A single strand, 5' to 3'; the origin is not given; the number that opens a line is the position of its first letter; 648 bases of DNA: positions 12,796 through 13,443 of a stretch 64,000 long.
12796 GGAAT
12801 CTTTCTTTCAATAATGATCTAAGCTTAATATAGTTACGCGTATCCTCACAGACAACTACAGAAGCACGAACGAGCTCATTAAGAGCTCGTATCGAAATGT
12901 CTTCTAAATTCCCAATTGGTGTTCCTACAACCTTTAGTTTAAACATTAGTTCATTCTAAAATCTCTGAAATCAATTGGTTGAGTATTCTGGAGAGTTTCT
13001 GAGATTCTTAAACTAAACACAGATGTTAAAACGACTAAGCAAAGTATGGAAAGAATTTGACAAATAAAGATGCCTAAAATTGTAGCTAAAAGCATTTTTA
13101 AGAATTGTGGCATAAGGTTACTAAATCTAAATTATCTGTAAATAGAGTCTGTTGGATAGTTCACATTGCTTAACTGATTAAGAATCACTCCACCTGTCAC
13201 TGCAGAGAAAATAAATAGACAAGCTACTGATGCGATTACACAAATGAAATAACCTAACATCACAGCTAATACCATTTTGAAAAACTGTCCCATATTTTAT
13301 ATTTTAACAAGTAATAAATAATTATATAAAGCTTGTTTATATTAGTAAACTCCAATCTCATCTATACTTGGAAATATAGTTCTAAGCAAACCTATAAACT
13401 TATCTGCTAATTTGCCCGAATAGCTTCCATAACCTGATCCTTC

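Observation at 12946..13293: Two tandem paralogous 53-55-aa hydrophobic peptides were missed by the ORF track, and one is translationally coupled to rsmI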

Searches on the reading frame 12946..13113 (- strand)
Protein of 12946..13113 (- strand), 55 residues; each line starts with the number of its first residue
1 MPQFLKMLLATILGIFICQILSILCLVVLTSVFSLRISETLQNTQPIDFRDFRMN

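Call 3: search_protein_families(library=pfam, proteins=[window:12946-13113:-], max_evalue=1)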
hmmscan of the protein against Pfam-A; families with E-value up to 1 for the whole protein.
window:12946-13113:- (55 aa): 1 family
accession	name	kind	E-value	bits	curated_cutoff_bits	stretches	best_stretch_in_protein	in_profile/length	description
PF17231.7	DUF5305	-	0.097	12.5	29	1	13-53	118-160/217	Family of unknown function (DUF5305)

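Call 9: find_homologous_proteins(query=A1, max_evalue=0.01)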
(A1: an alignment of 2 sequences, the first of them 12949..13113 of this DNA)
Query A1 (2 sequences) (55 aa, profile of the alignment): 2 proteins with E <= 0.01 among 3 candidates.
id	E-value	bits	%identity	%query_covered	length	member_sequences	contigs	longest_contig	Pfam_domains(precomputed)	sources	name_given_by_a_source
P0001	2.3e-29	119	45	87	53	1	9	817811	-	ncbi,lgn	-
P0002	5.0e-29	118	100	100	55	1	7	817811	-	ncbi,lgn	-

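Call 11: find_encoding_contigs(protein=P0002, flank=6000, max_places=10)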
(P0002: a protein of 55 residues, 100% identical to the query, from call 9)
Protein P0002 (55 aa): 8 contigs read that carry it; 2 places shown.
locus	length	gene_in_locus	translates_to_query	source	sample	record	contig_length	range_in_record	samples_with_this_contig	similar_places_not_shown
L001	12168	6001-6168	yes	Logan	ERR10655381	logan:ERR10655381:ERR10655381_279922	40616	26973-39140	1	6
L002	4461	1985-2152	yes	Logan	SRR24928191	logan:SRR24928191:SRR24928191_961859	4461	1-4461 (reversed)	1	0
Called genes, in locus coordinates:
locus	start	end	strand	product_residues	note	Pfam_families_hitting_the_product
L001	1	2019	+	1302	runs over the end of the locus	PF04997:RNA_pol_Rpb1_1, PF00623:RNA_pol_Rpb1_2, PF04983:RNA_pol_Rpb1_3, PF04998:RNA_pol_Rpb1_5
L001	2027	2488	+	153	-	PF00164:Ribosom_S12_S23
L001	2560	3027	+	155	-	PF00177:Ribosomal_S7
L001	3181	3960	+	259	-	PF01978:TrmB, PF12802:MarR_2 (weak)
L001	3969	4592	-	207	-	PF00925:GTP_cyclohydro2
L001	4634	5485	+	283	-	PF10343:Q_salvage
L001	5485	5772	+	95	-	-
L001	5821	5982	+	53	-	-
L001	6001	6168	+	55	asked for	-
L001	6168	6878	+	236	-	PF00590:TP_methylase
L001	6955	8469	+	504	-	PF05362:Lon_C (weak), PF13541:ChlI, PF00493:MCM, PF00158:Sigma54_activat (faint), PF01078:Mg_chelatase, PF07728:AAA_5, PF13335:Mg_chelatase_C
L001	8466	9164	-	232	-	-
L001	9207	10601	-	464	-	PF00308:Bac_DnaA, PF01695:IstB_IS21 (weak), PF00910:RNA_helicase (faint), PF01637:ATPase_2 (weak), PF13401:AAA_22 (faint), PF08299:Bac_DnaA_C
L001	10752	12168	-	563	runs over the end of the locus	-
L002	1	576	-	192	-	?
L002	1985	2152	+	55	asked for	-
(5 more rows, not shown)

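Call 12: find_encoding_contigs(protein=P0001, flank=6000, max_places=10)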
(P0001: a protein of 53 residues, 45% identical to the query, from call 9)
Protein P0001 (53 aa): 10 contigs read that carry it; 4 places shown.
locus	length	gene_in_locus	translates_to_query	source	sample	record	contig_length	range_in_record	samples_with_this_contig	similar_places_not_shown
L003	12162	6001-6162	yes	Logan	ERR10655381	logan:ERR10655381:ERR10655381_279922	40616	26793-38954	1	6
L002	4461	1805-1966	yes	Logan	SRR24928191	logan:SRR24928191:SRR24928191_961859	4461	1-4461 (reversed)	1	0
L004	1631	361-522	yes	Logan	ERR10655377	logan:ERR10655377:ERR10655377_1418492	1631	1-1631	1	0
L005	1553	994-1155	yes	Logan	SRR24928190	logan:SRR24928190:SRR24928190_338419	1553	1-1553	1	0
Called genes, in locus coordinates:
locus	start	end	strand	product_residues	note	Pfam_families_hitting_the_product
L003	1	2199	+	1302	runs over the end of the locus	PF04997:RNA_pol_Rpb1_1, PF00623:RNA_pol_Rpb1_2, PF04983:RNA_pol_Rpb1_3, PF04998:RNA_pol_Rpb1_5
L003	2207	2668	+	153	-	PF00164:Ribosom_S12_S23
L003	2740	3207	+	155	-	PF00177:Ribosomal_S7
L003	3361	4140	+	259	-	PF01978:TrmB, PF12802:MarR_2 (weak)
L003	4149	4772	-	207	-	PF00925:GTP_cyclohydro2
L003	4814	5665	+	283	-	PF10343:Q_salvage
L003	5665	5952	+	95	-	-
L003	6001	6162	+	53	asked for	-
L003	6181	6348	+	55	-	-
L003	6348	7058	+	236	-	PF00590:TP_methylase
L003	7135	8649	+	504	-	PF05362:Lon_C (weak), PF13541:ChlI, PF00493:MCM, PF00158:Sigma54_activat (faint), PF01078:Mg_chelatase, PF07728:AAA_5, PF13335:Mg_chelatase_C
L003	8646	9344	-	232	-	-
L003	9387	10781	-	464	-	PF00308:Bac_DnaA, PF01695:IstB_IS21 (weak), PF00910:RNA_helicase (faint), PF01637:ATPase_2 (weak), PF13401:AAA_22 (faint), PF08299:Bac_DnaA_C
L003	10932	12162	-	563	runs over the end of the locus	-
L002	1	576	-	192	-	?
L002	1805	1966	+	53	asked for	-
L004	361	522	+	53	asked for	-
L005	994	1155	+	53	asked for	-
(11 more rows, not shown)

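Call 21: search_protein_representatives(alignment_id=A1)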
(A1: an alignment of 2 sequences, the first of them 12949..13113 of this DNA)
Query: 2 sequences, 58 profile positions. Proteins with E-value up to 0.001 (for the whole library): 5; up to 1e-10: 2; up to 1e-30: 0. The best 5 are listed.
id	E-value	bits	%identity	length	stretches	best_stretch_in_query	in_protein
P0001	7.2e-30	119.0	-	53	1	1-53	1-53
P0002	1.6e-29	117.9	-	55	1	1-58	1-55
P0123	4.0e-05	39.8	-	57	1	1-47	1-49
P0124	1.9e-04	37.6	-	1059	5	25-45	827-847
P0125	1.0e-03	35.3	-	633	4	25-49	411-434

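Call 30: find_related_loci(query=A2, collection=genome_contigs, flank=3000)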
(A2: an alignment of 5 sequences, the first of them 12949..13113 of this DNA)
Query A2 (55 aa) in genome_contigs; peptide patterns used: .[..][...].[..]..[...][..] (x = any residue, [..] = any of these).
50 stretches matched a pattern; 2 encode a relative of the query (tblastn E <= 1e-3); 2 distinct loci.
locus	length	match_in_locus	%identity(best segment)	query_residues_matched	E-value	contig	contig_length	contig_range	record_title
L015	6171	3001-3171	33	1-55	4e-9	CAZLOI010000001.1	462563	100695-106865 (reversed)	MAG TPA_asm: uncultured Candidatus Saccharibacteria bacterium isolate binchicken_co179_42 genome assembly, contig: NODE_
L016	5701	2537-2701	27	1-55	2e-9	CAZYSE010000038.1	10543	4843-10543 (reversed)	MAG TPA_asm: uncultured Candidatus Saccharibacteria bacterium isolate SRP286056_co1_293 genome assembly, contig: NODE_81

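Call 31: find_related_loci(query=A2, collection=metagenome_contigs, flank=3000)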
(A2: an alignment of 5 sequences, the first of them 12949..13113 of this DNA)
Query A2 (55 aa) in metagenome_contigs; peptide patterns used: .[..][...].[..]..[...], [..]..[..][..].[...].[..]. (x = any residue, [..] = any of these).
600 stretches matched a pattern, but none encodes a relative of the query by tblastn (E <= 1e-3).

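Call 43: find_homologous_proteins(query=A3, max_evalue=10)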
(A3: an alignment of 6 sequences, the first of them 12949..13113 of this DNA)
Query A3 (6 sequences) (55 aa, profile of the alignment): 3 proteins with E <= 10 among 18 candidates.
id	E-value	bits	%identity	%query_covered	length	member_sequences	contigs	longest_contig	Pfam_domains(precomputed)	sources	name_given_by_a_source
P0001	3.8e-23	99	45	87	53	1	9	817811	-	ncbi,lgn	-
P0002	1.2e-22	97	100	100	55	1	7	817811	-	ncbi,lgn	-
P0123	6.8e-21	92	33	100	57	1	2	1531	-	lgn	-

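Call 46: search_protein_families(library=ncbifam, alignment_id=A3, max_evalue=1)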
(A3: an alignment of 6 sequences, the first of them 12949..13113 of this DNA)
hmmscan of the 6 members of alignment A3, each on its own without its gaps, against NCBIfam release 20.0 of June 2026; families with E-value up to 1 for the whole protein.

A. member 1, window:12949-13113:- (55 aa): 0 families

B. families by the number of members that match (of 6 scanned): 0 families

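Call 47: search_protein_families(library=pfam, alignment_id=A3, max_evalue=1)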
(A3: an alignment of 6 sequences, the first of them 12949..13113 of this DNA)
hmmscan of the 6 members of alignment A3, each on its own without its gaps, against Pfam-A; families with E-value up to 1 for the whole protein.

A. member 1, window:12949-13113:- (55 aa): 1 family
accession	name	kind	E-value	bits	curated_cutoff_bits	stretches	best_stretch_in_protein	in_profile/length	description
PF17231.7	DUF5305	-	0.097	12.5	29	1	13-53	118-160/217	Family of unknown function (DUF5305)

B. families by the number of members that match (of 6 scanned): 3 families
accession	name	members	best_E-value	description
PF19770.4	DUF6256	1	0.014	Family of unknown function (DUF6256)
PF22571.1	LiaI-LiaF-TM_PspC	1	0.018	PspC transmembrane region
PF17231.7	DUF5305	1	0.097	Family of unknown function (DUF5305)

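Call 50: search_protein_families(library=padloc, alignment_id=A3, max_evalue=1)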
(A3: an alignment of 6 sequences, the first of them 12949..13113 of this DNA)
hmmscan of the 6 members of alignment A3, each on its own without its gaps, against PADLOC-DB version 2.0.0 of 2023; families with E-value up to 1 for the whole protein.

A. member 1, window:12949-13113:- (55 aa): 0 families

B. families by the number of members that match (of 6 scanned): 0 families

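Call 51: search_protein_families(library=phrogs, alignment_id=A3, max_evalue=1)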
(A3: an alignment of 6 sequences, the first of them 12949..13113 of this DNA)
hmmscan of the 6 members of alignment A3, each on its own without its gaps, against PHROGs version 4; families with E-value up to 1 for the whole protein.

A. member 1, window:12949-13113:- (55 aa): 1 family
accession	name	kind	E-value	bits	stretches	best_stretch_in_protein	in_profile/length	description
phrog_31607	-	unknown function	0.38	11.8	1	12-37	13-38/69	-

B. families by the number of members that match (of 6 scanned): 5 families
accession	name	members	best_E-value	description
phrog_3679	-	1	0.22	-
phrog_32555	-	1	0.32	-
phrog_31607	-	1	0.38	-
phrog_16470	-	1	0.7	terminase small subunit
phrog_13168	-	1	0.85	terminase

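Call 53: search_solved_structures(query=A3, max_evalue=10)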
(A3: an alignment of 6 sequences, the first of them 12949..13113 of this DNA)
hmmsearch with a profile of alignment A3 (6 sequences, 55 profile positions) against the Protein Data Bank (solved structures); distinct sequences matched with E-value up to 10: 0.

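Call 69: list_cluster_members(proteins=[P0001, P0002, P0123, P0003])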
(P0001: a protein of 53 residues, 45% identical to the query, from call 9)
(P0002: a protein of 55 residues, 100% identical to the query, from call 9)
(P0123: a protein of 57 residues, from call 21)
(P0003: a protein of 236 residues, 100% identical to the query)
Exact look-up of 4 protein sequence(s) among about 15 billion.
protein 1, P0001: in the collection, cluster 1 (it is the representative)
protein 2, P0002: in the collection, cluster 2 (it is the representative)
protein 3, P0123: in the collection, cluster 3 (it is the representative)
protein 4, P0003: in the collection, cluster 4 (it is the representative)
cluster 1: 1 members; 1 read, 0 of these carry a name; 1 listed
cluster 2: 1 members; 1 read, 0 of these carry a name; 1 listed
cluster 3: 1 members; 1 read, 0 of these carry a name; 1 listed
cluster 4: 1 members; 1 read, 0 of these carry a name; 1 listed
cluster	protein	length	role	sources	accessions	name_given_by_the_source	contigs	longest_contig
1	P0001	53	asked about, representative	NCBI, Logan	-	-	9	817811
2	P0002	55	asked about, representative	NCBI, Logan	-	-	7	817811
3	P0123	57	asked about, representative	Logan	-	-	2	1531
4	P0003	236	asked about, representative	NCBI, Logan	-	-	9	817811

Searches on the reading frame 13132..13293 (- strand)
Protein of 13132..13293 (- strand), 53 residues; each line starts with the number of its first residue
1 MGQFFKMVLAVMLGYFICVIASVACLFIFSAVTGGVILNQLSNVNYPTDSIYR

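Call 3: search_protein_families(library=pfam, proteins=[window:13132-13293:-], max_evalue=1)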
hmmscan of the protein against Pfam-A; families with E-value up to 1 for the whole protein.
window:13132-13293:- (53 aa): 2 families
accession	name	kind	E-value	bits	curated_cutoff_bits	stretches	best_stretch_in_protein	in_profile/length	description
PF19770.4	DUF6256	-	0.014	15.9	25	1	6-40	50-83/109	Family of unknown function (DUF6256)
PF22571.1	LiaI-LiaF-TM_PspC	-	0.018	15.2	27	1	3-48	25-71/142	PspC transmembrane region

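Call 60: predict_structure(alignment_id=A4)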
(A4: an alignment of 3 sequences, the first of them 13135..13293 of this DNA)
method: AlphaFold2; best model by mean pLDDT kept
length: 53 residues; sequences in the alignment: 3
mean_pLDDT: 81.5   pTM: 0.48
mean pLDDT of the five models: 81.5, 80.9, 79.8, 78.4, 76.9
residues with pLDDT >= 90: 25; 70-90: 15; 50-70: 11; < 50: 2
segments of 3 or more residues with pLDDT < 50: none
pLDDT, mean of each block of 10 residues (from residue 1): 86 94 93 85 58 49
secondary structure, 60 per line:
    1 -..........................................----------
elements in order: H2-43

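Call 76: search_dna_similar(query=window:13135-13293:-, collection=plasmids, mode=protein, max_evalue=0.1, max_rows=5)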
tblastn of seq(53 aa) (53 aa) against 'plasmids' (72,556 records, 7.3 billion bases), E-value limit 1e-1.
No match.

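Call 77: search_dna_similar(query=window:13135-13293:-, collection=phages, mode=protein, max_evalue=0.1, max_rows=5)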
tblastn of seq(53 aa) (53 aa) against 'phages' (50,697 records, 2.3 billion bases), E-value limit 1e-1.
No match.
